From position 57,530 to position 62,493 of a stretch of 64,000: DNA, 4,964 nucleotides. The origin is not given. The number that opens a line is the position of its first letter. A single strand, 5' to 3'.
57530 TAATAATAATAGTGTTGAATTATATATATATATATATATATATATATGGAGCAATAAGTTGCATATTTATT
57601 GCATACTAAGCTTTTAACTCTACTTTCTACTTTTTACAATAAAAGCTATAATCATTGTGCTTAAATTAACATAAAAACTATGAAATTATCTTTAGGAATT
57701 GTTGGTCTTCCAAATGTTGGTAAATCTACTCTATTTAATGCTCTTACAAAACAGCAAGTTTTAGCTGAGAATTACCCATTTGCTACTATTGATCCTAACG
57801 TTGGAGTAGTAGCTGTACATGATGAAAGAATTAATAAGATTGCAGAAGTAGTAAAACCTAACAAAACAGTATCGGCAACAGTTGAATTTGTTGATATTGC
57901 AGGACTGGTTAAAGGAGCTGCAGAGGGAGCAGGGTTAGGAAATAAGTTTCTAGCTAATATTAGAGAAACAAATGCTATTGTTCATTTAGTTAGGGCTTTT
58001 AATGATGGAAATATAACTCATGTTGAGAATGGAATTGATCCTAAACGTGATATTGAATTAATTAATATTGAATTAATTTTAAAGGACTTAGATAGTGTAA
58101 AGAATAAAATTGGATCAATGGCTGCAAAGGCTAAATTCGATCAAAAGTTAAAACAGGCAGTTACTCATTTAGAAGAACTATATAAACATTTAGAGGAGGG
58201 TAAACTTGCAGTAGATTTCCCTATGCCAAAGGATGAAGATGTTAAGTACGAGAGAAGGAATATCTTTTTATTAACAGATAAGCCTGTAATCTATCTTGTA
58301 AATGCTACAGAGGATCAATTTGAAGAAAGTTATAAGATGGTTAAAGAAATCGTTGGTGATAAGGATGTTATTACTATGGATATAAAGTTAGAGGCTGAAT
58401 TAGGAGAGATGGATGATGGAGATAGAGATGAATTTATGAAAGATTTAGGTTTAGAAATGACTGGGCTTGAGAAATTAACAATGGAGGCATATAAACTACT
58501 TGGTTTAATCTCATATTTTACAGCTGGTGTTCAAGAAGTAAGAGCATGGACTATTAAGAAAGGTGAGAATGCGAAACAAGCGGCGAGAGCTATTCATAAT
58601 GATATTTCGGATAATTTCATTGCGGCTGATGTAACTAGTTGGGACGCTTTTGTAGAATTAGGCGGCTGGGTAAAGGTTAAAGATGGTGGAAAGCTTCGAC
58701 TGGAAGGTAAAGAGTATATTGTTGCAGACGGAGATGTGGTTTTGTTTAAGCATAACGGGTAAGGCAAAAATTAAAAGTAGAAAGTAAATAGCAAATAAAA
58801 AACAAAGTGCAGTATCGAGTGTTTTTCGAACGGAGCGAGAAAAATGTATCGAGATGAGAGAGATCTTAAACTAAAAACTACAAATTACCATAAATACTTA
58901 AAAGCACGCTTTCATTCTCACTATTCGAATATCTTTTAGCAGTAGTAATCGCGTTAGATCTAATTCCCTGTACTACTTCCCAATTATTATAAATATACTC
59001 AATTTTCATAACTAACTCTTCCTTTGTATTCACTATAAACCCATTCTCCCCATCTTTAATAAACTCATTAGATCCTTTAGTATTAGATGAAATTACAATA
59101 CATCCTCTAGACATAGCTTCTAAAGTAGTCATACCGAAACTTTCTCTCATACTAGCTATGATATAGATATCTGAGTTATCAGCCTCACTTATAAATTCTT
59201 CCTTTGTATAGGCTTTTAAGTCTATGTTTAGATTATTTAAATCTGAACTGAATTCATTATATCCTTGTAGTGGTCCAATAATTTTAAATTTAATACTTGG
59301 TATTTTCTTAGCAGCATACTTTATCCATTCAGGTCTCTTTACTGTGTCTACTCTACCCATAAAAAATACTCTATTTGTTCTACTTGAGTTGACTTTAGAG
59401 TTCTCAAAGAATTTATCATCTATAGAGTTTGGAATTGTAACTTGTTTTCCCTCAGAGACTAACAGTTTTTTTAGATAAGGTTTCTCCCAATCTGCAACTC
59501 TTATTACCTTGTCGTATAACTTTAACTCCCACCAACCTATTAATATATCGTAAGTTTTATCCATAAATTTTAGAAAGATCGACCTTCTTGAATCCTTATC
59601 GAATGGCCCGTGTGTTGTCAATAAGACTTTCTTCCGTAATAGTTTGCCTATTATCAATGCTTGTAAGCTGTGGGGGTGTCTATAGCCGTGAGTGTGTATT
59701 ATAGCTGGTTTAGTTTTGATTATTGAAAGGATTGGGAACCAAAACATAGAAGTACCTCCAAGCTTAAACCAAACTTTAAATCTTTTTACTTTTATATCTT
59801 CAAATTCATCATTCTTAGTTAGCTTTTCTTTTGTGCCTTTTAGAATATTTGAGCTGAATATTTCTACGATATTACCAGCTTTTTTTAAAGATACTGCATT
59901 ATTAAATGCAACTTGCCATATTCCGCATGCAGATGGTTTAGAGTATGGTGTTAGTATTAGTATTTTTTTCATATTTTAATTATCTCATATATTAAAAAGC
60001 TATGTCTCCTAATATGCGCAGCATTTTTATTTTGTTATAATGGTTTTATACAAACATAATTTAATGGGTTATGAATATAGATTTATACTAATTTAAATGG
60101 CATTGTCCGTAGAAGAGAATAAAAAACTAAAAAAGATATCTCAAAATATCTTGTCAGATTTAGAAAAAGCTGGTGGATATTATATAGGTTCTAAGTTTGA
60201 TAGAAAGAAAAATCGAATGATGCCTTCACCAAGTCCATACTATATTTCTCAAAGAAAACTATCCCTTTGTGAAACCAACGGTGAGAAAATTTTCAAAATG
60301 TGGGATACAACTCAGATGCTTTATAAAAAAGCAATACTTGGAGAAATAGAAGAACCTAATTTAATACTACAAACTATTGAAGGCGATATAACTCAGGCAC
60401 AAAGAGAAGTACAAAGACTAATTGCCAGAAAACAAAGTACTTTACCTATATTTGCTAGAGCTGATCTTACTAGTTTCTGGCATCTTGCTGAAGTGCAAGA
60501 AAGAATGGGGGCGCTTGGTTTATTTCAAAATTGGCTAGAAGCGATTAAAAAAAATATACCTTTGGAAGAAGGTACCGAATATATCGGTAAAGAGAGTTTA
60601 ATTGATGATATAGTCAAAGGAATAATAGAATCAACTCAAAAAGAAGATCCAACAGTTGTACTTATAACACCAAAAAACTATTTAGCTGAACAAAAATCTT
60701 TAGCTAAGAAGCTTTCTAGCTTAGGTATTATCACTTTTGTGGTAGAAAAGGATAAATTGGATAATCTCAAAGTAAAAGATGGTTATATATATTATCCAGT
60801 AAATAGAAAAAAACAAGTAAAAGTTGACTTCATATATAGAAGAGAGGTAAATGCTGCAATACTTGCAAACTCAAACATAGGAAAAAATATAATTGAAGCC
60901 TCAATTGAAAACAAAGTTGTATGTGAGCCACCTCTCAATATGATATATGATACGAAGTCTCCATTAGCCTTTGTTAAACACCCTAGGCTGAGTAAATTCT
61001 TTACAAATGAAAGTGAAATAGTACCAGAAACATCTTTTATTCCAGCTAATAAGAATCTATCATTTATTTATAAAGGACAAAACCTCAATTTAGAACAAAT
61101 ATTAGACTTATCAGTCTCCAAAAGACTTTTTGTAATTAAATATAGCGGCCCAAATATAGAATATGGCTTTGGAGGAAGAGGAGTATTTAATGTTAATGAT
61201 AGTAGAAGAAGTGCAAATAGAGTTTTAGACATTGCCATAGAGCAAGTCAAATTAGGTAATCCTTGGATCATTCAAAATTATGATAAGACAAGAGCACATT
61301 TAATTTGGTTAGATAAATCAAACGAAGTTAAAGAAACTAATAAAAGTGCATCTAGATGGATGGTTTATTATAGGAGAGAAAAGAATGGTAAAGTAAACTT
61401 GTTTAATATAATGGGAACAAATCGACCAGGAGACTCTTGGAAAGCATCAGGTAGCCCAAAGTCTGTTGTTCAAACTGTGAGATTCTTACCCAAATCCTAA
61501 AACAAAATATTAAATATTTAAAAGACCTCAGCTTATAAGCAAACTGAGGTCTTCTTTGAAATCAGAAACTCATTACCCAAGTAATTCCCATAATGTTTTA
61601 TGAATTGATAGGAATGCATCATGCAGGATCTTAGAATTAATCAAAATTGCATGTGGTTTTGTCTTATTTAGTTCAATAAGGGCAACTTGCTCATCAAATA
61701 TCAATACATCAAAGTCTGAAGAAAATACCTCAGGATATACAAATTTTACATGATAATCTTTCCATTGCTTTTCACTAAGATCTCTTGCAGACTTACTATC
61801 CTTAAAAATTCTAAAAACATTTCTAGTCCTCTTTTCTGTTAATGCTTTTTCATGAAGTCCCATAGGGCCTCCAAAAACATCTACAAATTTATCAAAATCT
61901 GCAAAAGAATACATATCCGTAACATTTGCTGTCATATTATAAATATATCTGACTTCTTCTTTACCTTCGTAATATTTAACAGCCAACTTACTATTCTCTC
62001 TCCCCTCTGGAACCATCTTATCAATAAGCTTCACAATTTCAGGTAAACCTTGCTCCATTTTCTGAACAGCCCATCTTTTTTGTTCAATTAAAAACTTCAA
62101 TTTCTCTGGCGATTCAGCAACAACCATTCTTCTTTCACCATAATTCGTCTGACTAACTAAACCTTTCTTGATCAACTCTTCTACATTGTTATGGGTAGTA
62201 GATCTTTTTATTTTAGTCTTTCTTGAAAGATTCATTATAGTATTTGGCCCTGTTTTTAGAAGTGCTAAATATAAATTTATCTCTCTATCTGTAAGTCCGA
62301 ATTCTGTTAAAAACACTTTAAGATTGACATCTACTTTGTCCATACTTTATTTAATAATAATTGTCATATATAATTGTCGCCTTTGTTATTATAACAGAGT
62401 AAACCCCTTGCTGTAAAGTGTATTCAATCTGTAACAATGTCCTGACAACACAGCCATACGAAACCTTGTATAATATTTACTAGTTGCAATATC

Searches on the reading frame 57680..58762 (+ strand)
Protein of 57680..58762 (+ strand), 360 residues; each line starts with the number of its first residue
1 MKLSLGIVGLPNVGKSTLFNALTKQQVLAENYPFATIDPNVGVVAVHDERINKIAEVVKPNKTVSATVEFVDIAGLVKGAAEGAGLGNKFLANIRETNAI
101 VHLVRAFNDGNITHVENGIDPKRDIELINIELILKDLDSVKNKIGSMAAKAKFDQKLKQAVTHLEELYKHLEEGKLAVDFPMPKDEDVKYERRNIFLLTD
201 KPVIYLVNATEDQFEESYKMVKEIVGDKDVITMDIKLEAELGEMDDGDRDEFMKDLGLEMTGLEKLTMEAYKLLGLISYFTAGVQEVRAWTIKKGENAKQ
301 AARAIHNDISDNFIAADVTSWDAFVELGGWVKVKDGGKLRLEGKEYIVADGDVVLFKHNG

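Call 37: search_protein_families(library=pfam, proteins=[window:57680-58762:+], max_evalue=0.01)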
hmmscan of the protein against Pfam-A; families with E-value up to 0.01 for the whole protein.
window:57680-58762:+ (360 aa): 6 families
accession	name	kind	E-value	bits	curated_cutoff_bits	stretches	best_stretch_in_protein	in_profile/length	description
PF06071.19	YchF-GTPase_C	-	2.8e-32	111.1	27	1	276-359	1-84/84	Protein of unknown function (DUF933)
PF01926.29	MMR_HSR1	-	2.4e-22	79.6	21.9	1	5-119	2-89/113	50S ribosome-binding GTPase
PF02421.24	FeoB_N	-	2.9e-08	33.8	27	1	6-51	4-49/156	Ferrous iron transport protein B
PF00350.29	Dynamin_N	-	0.00038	21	27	0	7-30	3-26/168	Dynamin family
PF02824.27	TGS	-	0.00061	20.2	22.2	1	292-354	13-56/60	TGS domain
PF24850.1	CC_BshC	-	0.0056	17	27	0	128-174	17-63/159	Bacillithiol biosynthesis BshC, C-terminal coiled-coil domain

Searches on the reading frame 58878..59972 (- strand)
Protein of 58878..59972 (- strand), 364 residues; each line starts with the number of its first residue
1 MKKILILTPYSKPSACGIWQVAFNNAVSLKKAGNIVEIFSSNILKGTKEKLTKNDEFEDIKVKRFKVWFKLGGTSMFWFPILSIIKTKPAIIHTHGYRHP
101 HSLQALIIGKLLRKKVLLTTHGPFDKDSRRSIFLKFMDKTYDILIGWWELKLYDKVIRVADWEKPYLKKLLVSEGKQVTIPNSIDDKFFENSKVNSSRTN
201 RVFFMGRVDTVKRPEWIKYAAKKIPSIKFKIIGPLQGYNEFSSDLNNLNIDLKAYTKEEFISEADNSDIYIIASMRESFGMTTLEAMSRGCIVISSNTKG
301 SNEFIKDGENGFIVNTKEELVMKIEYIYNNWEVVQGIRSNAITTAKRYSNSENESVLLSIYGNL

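Call 37: search_protein_families(library=pfam, proteins=[window:58878-59972:-], max_evalue=0.01)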
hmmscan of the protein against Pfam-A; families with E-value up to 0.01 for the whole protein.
window:58878-59972:- (364 aa): 5 families
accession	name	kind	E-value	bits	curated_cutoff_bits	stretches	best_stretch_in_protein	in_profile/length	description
PF00534.26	Glycos_transf_1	-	1.3e-22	80.6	26.4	1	192-341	8-169/172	Glycosyl transferases group 1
PF13692.12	Glyco_trans_1_4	-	1.6e-17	64.5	27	1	200-330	2-142/142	Glycosyl transferases group 1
PF13439.12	Glyco_transf_4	-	3.4e-12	47.1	28.5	1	17-186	3-168/170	Glycosyltransferase Family 4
PF13524.12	Glyco_trans_1_2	-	8.1e-08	32.8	25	1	216-345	5-129/144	Glycosyl transferase-like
PF20706.3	GT4-conflict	-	6.6e-05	22.5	26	1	247-308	260-323/385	Family 4 Glycosyltransferase in conflict systems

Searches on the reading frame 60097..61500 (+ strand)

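Call 37: search_protein_families(library=pfam, proteins=[window:60097-61500:+], max_evalue=0.01)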
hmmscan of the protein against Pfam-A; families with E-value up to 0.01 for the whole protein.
window:60097-61500:+ (467 aa): 2 families
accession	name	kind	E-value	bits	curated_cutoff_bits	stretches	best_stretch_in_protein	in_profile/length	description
PF04174.18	CP_ATPgrasp_1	-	0.00029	20.4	23.1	1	179-312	138-270/332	A circularly permuted ATPgrasp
PF07943.18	PBP5_C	-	0.0026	18.3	21.2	1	224-280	29-83/91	Penicillin-binding protein 5, C-terminal domain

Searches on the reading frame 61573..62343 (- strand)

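Call 37: search_protein_families(library=pfam, proteins=[window:61573-62343:-], max_evalue=0.01)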
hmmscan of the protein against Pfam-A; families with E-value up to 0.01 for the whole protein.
window:61573-62343:- (256 aa): 5 families
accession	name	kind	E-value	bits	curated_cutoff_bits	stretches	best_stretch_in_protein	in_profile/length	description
PF01978.25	TrmB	-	1.2e-11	44.7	25.6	1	12-76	1-64/68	Sugar-specific transcriptional regulator TrmB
PF12802.13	MarR_2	-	4.6e-06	27.1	27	1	16-67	2-55/61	MarR family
PF25212.1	HVO_A0114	-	3.8e-05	23.8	27.6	1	17-75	20-78/84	HVO_A0114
PF13412.12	HTH_24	-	0.0012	18.8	21.9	1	19-63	3-47/48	Winged helix-turn-helix DNA-binding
PF09339.16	HTH_IclR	-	0.0024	18.1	22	1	27-65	10-50/52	IclR helix-turn-helix domain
